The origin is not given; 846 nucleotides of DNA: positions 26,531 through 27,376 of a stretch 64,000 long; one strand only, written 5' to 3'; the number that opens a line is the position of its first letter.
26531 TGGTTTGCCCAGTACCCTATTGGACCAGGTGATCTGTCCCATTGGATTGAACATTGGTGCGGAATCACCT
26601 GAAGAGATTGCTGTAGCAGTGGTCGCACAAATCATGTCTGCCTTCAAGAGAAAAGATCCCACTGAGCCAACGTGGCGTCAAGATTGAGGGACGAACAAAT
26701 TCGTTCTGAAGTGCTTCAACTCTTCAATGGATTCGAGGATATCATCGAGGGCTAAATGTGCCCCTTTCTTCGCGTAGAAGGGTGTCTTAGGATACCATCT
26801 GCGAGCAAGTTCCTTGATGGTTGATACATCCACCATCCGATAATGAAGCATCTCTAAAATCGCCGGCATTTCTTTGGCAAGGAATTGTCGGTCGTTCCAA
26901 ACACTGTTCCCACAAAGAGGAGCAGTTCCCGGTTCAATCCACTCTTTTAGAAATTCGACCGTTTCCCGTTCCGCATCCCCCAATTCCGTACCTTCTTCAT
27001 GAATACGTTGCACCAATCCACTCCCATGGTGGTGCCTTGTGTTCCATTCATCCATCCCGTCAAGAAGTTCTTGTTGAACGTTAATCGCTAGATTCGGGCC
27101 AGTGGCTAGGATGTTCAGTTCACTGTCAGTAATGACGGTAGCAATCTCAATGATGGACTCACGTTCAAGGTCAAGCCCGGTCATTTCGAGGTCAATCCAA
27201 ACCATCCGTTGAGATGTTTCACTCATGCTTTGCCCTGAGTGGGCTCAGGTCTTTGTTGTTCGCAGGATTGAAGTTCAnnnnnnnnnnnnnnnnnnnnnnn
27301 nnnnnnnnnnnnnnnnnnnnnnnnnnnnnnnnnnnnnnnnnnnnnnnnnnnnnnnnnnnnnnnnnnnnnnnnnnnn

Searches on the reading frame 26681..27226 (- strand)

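Call 73: search_protein_families(library=pfam, proteins=[window:26681-27226:-], max_evalue=0.01)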
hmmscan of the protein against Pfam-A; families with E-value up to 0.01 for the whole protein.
window:26681-27226:- (182 aa): 1 family
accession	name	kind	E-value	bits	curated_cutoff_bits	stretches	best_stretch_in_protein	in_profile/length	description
PF00929.31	RNase_T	-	4.9e-30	105.7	24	1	9-170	1-164/164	Exonuclease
